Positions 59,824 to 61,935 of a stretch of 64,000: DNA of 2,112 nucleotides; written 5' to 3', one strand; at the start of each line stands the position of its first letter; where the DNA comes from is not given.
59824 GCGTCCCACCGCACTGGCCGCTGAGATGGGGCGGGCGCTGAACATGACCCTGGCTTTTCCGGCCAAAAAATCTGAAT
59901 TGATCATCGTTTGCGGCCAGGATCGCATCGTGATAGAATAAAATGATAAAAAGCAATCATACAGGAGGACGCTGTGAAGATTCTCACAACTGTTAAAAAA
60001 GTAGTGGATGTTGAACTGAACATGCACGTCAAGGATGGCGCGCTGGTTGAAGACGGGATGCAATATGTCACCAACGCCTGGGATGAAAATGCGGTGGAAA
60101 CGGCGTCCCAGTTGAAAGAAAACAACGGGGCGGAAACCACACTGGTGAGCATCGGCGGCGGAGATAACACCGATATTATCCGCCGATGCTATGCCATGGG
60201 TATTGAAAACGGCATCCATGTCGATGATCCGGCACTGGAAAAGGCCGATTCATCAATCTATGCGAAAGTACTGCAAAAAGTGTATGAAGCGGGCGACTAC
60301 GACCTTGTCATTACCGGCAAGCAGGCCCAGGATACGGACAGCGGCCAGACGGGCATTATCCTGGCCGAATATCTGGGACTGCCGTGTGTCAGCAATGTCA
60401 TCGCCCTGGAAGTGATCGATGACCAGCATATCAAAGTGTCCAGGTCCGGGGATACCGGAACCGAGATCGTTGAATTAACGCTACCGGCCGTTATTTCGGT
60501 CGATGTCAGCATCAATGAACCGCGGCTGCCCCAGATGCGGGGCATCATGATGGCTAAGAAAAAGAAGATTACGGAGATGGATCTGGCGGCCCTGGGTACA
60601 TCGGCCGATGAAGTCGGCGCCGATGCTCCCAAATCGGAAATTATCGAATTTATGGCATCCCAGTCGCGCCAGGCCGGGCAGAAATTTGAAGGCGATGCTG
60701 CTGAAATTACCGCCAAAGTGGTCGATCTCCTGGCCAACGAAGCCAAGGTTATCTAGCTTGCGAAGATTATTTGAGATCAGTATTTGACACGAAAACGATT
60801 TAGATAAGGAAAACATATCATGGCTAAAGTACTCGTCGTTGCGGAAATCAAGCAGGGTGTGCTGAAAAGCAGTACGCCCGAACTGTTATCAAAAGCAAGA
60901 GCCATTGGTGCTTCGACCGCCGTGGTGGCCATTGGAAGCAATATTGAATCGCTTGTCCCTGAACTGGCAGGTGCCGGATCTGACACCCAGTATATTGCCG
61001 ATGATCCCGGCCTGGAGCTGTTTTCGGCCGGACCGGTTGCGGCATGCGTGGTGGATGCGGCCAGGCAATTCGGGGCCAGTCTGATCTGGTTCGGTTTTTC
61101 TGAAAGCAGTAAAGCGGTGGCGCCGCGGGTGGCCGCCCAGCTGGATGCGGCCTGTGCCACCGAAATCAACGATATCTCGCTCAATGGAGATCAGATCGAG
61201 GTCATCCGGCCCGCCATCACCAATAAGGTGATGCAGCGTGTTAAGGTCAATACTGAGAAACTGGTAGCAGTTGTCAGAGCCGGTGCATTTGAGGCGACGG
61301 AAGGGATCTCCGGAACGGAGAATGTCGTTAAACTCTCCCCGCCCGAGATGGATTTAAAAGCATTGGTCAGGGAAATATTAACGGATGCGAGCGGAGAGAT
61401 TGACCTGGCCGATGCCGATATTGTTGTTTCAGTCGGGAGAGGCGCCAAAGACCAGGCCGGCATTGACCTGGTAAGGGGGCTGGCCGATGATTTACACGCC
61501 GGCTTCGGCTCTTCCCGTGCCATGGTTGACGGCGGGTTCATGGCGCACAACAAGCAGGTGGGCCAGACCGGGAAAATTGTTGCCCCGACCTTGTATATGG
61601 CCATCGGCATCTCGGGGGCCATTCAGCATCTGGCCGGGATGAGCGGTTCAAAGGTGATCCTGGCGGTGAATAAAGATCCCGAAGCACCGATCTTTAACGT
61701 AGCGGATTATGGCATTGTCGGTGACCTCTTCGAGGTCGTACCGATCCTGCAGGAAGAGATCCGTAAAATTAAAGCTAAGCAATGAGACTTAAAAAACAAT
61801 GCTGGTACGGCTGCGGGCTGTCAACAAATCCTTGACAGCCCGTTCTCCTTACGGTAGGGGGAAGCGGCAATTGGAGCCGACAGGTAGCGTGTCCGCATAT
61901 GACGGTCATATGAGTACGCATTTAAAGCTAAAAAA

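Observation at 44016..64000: Apparently complete class II (ATP-independent, tungsten/selenium) benzoyl-CoA reductase locus with ring-cleavage genes and an Etf/membrane Fe-S module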

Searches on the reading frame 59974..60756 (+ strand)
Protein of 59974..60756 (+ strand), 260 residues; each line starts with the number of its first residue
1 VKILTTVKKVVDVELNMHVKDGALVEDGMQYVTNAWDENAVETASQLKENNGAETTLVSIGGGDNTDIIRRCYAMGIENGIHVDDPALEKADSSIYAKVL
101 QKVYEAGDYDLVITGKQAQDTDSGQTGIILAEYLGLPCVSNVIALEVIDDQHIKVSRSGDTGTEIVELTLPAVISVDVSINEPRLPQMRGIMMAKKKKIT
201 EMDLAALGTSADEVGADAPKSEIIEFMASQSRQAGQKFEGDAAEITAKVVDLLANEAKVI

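Call 4: search_protein_families(library=pfam, proteins=[window:59974-60756:+])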
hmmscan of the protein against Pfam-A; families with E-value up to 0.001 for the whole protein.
window:59974-60756:+ (260 aa): 1 family
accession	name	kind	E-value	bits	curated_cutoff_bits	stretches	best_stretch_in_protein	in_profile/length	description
PF01012.27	ETF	-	2.4e-40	138.7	26.7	1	23-206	3-180/181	Electron transfer flavoprotein domain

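Call 14: search_protein_families(library=ncbifam, proteins=[window:59974-60756:+], max_evalue=1e-8)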
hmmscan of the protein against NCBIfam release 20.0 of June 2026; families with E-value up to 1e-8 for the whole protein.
window:59974-60756:+ (260 aa): 6 families
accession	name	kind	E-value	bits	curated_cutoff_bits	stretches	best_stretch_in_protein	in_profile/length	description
NF040731.1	flavo_sub_EftB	exception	2.4e-40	138.5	445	1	2-255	1-256/260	electron transfer flavoprotein subunit beta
NF008998.0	PRK12342.1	equivalog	1.5e-29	103.1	338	1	1-254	1-250/254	electron transfer flavoprotein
NF002888.0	PRK03359.1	subfamily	1.3e-28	100.1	219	1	1-252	1-251/256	putative electron transfer flavoprotein FixA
NF042971.1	AcrlCoAredClosAcrB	equivalog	3.5e-26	91.8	475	1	1-255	1-262/266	acryloyl-CoA reductase electron transfer subunit gamma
TIGR04503.1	mft_etfB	hypoth_equivalog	8.3e-16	58.2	200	1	9-207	6-218/290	mycofactocin-associated electron transfer flavoprotein beta subunit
NF051844.1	ETFlavBetaProt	equivalog_domain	4e-13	49.5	350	1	37-205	24-188/254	electron transfer flavoprotein subunit beta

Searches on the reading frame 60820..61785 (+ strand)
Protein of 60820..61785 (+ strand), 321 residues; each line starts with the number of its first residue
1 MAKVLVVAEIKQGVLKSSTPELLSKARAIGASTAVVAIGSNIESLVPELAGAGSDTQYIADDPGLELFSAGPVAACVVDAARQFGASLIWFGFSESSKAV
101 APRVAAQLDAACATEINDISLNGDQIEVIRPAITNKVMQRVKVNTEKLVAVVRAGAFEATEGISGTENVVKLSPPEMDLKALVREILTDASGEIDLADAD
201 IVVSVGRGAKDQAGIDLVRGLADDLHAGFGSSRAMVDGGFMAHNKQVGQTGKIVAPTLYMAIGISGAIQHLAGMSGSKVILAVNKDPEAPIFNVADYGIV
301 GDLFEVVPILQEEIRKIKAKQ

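Call 4: search_protein_families(library=pfam, proteins=[window:60820-61785:+])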
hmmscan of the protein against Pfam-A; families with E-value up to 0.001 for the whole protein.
window:60820-61785:+ (321 aa): 2 families
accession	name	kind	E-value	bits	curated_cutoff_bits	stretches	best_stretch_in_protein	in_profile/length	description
PF00766.25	ETF_alpha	-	4.2e-32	110.4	27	1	195-275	1-81/81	Electron transfer flavoprotein FAD-binding domain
PF01012.27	ETF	-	3.5e-27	95.8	26.7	1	4-175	1-179/181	Electron transfer flavoprotein domain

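Call 14: search_protein_families(library=ncbifam, proteins=[window:60820-61785:+], max_evalue=1e-8)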
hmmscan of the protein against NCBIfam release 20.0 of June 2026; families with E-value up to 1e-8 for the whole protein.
window:60820-61785:+ (321 aa): 5 families
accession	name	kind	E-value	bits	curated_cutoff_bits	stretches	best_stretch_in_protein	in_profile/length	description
NF042970.1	AcrlCoAredClosAcrA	equivalog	1.4e-60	205.3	600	2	124-316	158-359/360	acryloyl-CoA reductase electron transfer subunit beta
NF008884.0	PRK11916.1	equivalog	2.6e-38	132.1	528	1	70-314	64-310/312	electron transfer flavoprotein subunit alpha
NF038209.1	mft_etfA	equivalog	7.9e-34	117.3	240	1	30-312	22-300/303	mycofactocin-associated electron transfer flavoprotein alpha subunit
NF002889.0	PRK03363.1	equivalog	1.3e-33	116.6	549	1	18-312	16-309/313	electron transfer flavoprotein subunit alpha/FixB family protein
NF051845.1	EtFlavAlphaProt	equivalog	2.5e-28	99.2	600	1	4-319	93-404/406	electron transfer flavoprotein subunit alpha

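Call 26: find_encoding_contigs(protein=window:60820-61785:+, flank=10000, max_places=3)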
Protein window:60820-61785:+ (321 aa): 5 contigs read that carry it; 3 places shown.
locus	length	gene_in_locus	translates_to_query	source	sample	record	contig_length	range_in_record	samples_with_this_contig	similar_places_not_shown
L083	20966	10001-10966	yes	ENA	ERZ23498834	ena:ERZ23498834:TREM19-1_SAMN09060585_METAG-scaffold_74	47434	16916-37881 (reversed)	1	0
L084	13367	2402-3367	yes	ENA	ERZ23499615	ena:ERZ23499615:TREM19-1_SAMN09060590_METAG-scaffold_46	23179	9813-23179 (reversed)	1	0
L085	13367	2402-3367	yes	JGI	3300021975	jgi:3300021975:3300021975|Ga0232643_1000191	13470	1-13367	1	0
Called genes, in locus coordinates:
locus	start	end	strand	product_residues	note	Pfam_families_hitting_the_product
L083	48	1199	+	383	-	PF25160:LdpA_Fe-S-bd (faint), PF12838:Fer4_7 (weak), PF13183:Fer4_8, PF13187:Fer4_9, PF13237:Fer4_10 (weak), PF13534:Fer4_17, PF02754:CCG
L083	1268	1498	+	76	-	PF01946:Thi4 (weak), PF07992:Pyr_redox_2 (weak), PF00890:FAD_binding_2, PF01266:DAO (weak), PF12831:FAD_oxidored, PF13450:NAD_binding_8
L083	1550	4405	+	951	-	PF00037:Fer4 (faint), PF13237:Fer4_10 (faint), PF00890:FAD_binding_2, PF01266:DAO (weak), PF07992:Pyr_redox_2, PF12831:FAD_oxidored, PF13450:NAD_binding_8, PF12838:Fer4_7 (weak), +2 more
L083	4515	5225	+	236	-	PF02662:FlpD, PF01022:HTH_5 (faint)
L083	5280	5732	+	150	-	PF01257:2Fe-2S_thioredx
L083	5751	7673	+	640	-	PF01512:Complex1_51K, PF10589:NADH_4Fe-4S, PF00037:Fer4 (weak), PF12838:Fer4_7, PF13187:Fer4_9 (weak), PF13237:Fer4_10, PF14697:Fer4_21, PF00037:Fer4 (weak), +4 more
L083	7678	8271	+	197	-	PF00111:Fer2, PF13510:Fer2_4, PF12837:Fer4_6 (faint), PF22117:Fer4_Nqo3 (faint), PF12838:Fer4_7 (weak)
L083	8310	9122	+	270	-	PF02634:FdhD-NarQ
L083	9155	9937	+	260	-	PF01012:ETF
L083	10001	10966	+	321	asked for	PF01012:ETF, PF00766:ETF_alpha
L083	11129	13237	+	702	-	PF12838:Fer4_7 (faint), PF12797:Fer4_2 (faint), PF13183:Fer4_8, PF13187:Fer4_9 (weak), PF13237:Fer4_10, PF02754:CCG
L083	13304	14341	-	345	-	PF09982:LpxR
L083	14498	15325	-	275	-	PF00950:ABC-3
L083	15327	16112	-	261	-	PF02463:SMC_N (faint), PF00005:ABC_tran, PF13304:AAA_21 (weak)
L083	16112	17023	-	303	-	PF01297:ZnuA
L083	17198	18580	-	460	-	PF00691:OmpA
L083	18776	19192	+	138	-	-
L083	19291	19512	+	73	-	-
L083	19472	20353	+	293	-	PF05096:Glu_cyclase_2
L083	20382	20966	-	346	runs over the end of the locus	PF00702:Hydrolase, PF13419:HAD_2 (faint)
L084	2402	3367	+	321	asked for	PF01012:ETF, PF00766:ETF_alpha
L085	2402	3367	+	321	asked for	PF01012:ETF, PF00766:ETF_alpha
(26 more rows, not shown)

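Call 55: search_solved_structures(query=L083:11129-13234:+, max_evalue=0.001, show_alignments=1)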
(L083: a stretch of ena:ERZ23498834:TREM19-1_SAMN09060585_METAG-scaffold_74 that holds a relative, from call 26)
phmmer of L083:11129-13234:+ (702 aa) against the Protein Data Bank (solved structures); distinct sequences matched with E-value up to 0.001: 4.
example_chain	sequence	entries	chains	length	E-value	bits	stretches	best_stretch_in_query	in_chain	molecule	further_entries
9ojn_A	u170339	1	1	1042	1.7e-127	429.7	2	373-695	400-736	Iron-sulfur-binding reductase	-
8rvv_C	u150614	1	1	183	0.00033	22.3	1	372-417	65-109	H(2):CoB-CoM heterodisulfide,ferredoxin reductase subunit C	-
8rvu_c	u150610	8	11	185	0.00034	22.2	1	372-417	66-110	H(2):CoB-CoM heterodisulfide,ferredoxin reductase subunit C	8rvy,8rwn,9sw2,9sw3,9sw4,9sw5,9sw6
9sfi_C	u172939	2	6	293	0.00069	21.2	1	551-683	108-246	H(2)/formate:CoB-CoM heterodisulfide,ferredoxin reductase subunit B2 | Heterodisulfide reductase subunit B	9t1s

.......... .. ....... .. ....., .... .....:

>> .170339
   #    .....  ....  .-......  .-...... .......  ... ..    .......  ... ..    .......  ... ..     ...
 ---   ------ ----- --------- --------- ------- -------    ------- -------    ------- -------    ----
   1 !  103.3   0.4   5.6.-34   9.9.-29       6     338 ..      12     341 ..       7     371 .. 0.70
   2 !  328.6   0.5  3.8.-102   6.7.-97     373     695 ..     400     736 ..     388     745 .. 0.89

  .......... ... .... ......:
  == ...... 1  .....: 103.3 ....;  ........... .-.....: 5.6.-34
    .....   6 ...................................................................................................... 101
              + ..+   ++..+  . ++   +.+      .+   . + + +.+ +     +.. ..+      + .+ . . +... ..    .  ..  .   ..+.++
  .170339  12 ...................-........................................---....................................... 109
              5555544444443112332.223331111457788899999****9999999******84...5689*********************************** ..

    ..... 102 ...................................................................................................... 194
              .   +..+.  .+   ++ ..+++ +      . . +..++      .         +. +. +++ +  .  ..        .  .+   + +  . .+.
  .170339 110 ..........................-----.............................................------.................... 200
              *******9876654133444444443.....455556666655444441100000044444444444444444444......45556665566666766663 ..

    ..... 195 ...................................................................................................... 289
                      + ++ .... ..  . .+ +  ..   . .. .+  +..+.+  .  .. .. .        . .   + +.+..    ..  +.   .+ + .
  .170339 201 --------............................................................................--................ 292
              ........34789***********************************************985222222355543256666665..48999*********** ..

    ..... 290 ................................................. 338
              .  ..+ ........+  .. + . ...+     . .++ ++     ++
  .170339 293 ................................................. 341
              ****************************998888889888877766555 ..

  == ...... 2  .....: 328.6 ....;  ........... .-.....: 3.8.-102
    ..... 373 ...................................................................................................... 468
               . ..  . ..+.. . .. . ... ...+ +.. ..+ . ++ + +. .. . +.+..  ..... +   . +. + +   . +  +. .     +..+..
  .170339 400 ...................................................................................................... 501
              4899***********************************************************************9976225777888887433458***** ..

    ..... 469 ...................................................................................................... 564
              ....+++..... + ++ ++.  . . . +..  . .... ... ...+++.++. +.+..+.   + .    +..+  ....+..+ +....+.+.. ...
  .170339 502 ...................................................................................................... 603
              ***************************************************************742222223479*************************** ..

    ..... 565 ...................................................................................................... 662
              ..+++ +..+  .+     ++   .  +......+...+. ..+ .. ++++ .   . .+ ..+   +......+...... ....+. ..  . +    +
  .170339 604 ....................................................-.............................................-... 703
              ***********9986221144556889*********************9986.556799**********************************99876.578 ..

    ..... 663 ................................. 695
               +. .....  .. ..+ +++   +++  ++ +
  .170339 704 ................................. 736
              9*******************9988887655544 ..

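Call 56: search_solved_structures(query=window:60820-61782:+, max_evalue=1e-10)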
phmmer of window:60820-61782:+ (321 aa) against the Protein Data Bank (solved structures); distinct sequences matched with E-value up to 1e-10: 14.
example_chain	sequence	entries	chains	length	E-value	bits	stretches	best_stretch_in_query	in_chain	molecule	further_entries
6fah_A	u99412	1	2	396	2.8e-53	184.8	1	5-317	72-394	Caffeyl-CoA reductase-Etf complex subunit CarE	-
1efv_A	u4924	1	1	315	2.4e-52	181.7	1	3-316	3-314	ELECTRON TRANSFER FLAVOPROTEIN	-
1t9g_R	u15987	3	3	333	3.6e-52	181.1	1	4-316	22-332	Electron transfer flavoprotein alpha-subunit, mitochondrial | Electron transfer flavoprotein alpha-subunit, mitochondrial precursor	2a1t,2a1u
5ol2_A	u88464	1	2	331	8e-50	173.4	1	1-318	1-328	Electron transfer flavoprotein large subunit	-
1efp_A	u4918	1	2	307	1.1e-47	166.4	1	4-310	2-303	PROTEIN (ELECTRON TRANSFER FLAVOPROTEIN)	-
4kpu_A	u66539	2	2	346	3.5e-45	158.2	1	31-318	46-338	Electron transfer flavoprotein alpha subunit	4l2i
7qh2_A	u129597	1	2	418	2.2e-43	152.3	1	12-311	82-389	Lactate dehydrogenase (NAD(+),ferredoxin) subunit LctC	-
3clu_D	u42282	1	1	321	2.9e-38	135.5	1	1-311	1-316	Electron transfer flavoprotein subunit alpha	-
1o94_D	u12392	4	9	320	3.7e-38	135.1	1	3-311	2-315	ELECTRON TRANSFER FLAVOPROTEIN ALPHA-SUBUNIT | ELECTRON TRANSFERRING FLAVOPROTEIN ALPHA-SUBUNIT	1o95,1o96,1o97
3clt_D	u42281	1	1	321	6e-38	134.4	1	1-311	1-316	Electron transfer flavoprotein subunit alpha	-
3clr_D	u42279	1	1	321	9.8e-38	133.8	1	1-311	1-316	Electron transfer flavoprotein subunit alpha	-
3cls_D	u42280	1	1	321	1.2e-37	133.5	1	1-311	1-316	Electron transfer flavoprotein subunit alpha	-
7koe_B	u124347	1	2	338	7.7e-36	127.5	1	19-318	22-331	Electron transfer flavoprotein, alpha subunit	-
5ow0_A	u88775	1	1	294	9.6e-36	127.2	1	26-312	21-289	Electron transfer flavoprotein, alpha subunit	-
